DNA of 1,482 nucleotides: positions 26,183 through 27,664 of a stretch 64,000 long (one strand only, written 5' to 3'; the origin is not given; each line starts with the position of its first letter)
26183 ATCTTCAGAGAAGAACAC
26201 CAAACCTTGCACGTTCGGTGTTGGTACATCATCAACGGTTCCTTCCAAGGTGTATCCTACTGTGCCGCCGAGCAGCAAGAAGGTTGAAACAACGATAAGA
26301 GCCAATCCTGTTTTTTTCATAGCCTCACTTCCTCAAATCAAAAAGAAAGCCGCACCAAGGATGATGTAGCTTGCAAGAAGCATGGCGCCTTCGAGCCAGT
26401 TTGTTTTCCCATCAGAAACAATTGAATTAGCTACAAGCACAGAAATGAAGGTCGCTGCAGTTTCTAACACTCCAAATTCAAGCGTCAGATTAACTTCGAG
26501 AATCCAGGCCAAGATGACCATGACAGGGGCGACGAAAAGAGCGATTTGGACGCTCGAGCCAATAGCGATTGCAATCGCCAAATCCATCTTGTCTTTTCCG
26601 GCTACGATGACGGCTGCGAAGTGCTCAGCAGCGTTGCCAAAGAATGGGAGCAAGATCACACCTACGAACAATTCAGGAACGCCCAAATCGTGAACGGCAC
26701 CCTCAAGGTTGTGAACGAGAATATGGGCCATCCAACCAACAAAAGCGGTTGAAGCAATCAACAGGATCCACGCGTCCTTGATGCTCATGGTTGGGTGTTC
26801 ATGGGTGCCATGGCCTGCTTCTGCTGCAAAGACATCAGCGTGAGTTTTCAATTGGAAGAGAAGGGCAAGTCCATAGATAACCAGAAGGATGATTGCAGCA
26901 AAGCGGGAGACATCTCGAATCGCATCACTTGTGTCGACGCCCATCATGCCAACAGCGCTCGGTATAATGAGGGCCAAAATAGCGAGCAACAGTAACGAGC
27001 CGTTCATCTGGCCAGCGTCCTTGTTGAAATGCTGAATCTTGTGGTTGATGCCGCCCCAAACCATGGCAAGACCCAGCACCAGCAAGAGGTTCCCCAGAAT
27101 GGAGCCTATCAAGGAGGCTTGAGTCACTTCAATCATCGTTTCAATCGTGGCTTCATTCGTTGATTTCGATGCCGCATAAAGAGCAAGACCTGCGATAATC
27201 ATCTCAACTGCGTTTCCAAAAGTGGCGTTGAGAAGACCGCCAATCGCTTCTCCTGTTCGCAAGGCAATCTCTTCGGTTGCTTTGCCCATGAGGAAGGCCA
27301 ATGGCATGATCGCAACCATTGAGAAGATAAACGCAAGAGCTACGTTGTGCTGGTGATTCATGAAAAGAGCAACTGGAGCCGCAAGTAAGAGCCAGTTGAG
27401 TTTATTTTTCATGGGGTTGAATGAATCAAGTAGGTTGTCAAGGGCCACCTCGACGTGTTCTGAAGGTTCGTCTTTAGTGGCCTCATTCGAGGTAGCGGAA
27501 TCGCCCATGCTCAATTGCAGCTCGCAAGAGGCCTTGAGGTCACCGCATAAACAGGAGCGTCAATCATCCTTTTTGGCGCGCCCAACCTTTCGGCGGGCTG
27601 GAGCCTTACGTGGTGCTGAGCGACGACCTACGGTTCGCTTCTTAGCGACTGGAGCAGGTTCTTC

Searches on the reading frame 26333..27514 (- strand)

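Call 57: search_protein_families(library=pfam, proteins=[window:26333-27514:-], max_evalue=0.001)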
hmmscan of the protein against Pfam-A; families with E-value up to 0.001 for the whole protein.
window:26333-27514:- (393 aa): 1 family
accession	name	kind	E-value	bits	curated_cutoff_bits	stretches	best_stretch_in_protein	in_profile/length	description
PF01699.29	Na_Ca_ex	-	4.3e-39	134.3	24.9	2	248-386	2-145/151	Sodium/calcium exchanger protein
